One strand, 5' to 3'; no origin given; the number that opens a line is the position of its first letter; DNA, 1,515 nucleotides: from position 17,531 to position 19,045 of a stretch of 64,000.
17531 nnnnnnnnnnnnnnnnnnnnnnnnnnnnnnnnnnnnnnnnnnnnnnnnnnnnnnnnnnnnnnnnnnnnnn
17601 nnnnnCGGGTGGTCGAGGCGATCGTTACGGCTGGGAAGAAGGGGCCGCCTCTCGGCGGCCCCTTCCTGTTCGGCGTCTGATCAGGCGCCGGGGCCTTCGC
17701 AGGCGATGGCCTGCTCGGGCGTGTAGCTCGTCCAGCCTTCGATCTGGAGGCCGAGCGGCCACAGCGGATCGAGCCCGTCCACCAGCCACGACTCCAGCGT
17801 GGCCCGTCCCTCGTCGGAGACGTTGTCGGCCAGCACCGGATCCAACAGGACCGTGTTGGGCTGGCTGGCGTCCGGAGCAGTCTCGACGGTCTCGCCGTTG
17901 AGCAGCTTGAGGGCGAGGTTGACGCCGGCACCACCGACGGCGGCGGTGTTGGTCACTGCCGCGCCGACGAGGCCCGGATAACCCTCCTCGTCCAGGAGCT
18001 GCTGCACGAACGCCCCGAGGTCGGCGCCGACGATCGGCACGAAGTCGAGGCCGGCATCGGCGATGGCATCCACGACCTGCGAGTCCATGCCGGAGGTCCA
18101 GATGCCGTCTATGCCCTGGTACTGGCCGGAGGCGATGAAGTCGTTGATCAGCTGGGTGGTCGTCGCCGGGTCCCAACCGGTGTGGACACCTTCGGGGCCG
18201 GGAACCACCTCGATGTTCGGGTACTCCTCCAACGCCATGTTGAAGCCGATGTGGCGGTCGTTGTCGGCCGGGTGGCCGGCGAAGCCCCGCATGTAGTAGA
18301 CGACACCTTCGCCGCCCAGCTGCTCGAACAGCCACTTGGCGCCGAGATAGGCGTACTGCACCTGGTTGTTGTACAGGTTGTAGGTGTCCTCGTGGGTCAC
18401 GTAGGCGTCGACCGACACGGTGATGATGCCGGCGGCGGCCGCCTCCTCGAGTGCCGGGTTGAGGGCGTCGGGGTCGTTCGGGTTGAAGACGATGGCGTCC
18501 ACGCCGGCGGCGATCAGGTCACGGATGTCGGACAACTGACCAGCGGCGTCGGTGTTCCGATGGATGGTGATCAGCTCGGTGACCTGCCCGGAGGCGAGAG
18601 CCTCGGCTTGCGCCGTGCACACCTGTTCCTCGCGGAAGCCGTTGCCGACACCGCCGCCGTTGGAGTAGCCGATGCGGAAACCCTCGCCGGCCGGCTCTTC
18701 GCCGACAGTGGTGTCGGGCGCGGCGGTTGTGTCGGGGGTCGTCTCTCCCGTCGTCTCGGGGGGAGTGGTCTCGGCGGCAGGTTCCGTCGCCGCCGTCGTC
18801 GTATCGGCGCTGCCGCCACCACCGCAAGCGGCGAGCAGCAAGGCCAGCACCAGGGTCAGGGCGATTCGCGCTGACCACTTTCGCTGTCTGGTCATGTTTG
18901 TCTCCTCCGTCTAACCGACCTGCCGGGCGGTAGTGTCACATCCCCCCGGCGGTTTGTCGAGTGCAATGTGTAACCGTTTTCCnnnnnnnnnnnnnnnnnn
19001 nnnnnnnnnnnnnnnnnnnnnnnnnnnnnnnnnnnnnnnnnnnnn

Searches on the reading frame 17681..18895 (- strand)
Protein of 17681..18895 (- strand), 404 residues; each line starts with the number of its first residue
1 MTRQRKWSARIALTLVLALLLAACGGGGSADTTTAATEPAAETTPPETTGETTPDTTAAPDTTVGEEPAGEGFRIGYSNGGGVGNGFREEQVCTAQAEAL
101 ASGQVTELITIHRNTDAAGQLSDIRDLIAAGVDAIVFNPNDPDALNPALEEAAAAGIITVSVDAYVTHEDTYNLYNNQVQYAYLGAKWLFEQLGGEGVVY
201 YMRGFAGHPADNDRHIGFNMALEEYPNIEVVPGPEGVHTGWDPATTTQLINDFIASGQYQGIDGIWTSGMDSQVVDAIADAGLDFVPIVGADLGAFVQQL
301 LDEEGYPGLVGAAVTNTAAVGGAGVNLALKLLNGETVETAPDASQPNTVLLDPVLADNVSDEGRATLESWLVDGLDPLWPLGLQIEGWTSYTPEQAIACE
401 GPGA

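Call 9: search_protein_families(library=pfam, proteins=[window:17681-18895:-])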
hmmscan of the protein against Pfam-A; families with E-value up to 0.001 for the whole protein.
window:17681-18895:- (404 aa): 1 family
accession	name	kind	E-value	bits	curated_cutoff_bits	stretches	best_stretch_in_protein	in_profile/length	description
PF13407.12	Peripla_BP_4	-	1e-47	163.3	35.1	1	83-335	8-257/258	Periplasmic binding protein domain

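Call 75: find_homologous_proteins(query=window:17681-18895:-, max_evalue=1e-60)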
Query window:17681-18895:- (404 aa): 4799 proteins with E <= 1e-60 among 8000 candidates; the best 120 are listed.
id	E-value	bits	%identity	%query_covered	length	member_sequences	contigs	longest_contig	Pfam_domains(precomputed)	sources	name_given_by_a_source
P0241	3.1e-266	901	100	100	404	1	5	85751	PF13407.13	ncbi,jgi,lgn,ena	ncbi:MAG TPA: substrate-binding domain-containing protein [Acidimicrobiia bacterium]|jgi:ribose tran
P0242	7.2e-240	814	90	100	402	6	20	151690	PF13407.13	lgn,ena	-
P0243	3.1e-234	795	89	100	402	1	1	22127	PF13407.13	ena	-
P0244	3.1e-233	792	90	100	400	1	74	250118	PF13407.13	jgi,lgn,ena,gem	-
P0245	3.3e-233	792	90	100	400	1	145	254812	PF13407.13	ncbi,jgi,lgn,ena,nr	ncbi:MAG: substrate-binding domain-containing protein [Actinomycetes bacterium]|nr:sugar ABC transpo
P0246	7.7e-233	791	90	100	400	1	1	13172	PF13407.13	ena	-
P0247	9.7e-233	791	90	100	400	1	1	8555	PF13407.13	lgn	-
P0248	1.7e-232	790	90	100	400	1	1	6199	PF13407.13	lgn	-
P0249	2.2e-232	789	90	100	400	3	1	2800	PF13407.13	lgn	-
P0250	2.6e-232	789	90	100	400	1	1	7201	PF13407.13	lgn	-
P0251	3.2e-232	789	90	100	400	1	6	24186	PF13407.13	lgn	-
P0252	3.3e-212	723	91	88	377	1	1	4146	PF13407.13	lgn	-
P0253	6.3e-211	719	80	100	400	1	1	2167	PF13407.13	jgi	jgi:ribose transport system substrate-binding protein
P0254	1.3e-209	714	78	100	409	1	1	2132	PF21827.2,PF13407.13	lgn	-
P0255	3.5e-207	706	77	100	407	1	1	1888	PF21827.2,PF13407.13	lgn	-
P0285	8.9e-193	659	75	99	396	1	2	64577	PF13407.13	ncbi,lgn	ncbi:MAG: substrate-binding domain-containing protein [Acidimicrobiia bacterium]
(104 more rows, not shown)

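Call 76: find_encoding_contigs(protein=P0245, flank=10000, max_places=1)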
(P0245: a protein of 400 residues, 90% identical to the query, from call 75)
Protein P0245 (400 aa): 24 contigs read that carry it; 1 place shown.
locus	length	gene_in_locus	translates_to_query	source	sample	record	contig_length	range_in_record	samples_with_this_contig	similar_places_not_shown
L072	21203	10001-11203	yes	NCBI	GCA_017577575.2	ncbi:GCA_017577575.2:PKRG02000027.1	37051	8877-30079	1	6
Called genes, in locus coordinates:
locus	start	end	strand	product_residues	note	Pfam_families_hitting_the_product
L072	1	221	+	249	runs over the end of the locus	PF01925:TauE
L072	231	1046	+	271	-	PF01261:AP_endonuc_2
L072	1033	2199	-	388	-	PF06187:DUF993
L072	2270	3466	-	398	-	PF01168:Ala_racemase_N, PF00842:Ala_racemase_C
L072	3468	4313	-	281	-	PF08501:Shikimate_dh_N, PF01488:Shikimate_DH, PF18317:SDH_C (weak)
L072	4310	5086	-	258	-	PF00378:ECH_1, PF16113:ECH_2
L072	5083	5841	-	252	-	PF23441:SDR (weak), PF00106:adh_short, PF08659:KR, PF13561:adh_short_C2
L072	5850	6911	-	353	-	-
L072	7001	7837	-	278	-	PF00528:BPD_transp_1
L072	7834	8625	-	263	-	PF00005:ABC_tran, PF13401:AAA_22 (faint), PF13304:AAA_21 (faint)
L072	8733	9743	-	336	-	PF00296:Bac_luciferase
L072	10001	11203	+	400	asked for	PF13407:Peripla_BP_4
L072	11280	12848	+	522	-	PF00005:ABC_tran, PF13304:AAA_21 (faint), PF00005:ABC_tran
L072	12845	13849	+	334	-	PF02653:BPD_transp_2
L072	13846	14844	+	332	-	PF02653:BPD_transp_2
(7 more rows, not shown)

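Call 77: find_encoding_contigs(protein=P0285, flank=10000, max_places=1)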
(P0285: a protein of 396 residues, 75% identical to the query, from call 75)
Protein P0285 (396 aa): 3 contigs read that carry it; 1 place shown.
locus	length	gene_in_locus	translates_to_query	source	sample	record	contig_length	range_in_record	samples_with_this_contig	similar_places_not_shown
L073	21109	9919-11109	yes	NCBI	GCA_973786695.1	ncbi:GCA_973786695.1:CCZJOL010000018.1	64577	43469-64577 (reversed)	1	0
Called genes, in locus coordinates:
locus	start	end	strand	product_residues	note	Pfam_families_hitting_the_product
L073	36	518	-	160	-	PF00111:Fer2 (weak), PF01799:Fer2_2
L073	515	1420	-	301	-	PF00941:FAD_binding_5, PF03450:CO_deh_flav_C (weak)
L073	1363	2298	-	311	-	PF01326:PPDK_N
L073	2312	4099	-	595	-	PF27448:Rph_4th, PF00391:PEP-utilizers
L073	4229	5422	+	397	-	PF01408:GFO_IDH_MocA, PF02894:GFO_IDH_MocA_C, PF22725:GFO_IDH_MocA_C3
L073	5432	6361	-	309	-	PF02126:PTE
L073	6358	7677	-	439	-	PF00890:FAD_binding_2, PF01134:GIDA (weak), PF01266:DAO (weak), PF12831:FAD_oxidored, PF13450:NAD_binding_8 (weak)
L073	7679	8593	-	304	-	PF01261:AP_endonuc_2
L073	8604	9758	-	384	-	PF01408:GFO_IDH_MocA, PF03447:NAD_binding_3 (weak), PF22725:GFO_IDH_MocA_C3, PF02894:GFO_IDH_MocA_C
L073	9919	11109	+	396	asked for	PF13407:Peripla_BP_4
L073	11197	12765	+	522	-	PF00005:ABC_tran, PF13304:AAA_21 (faint), PF00005:ABC_tran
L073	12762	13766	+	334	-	PF02653:BPD_transp_2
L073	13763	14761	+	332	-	PF02653:BPD_transp_2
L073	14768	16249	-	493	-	PF01425:Amidase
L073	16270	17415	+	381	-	PF00356:LacI, PF00532:Peripla_BP_1, PF13407:Peripla_BP_4, PF13377:Peripla_BP_3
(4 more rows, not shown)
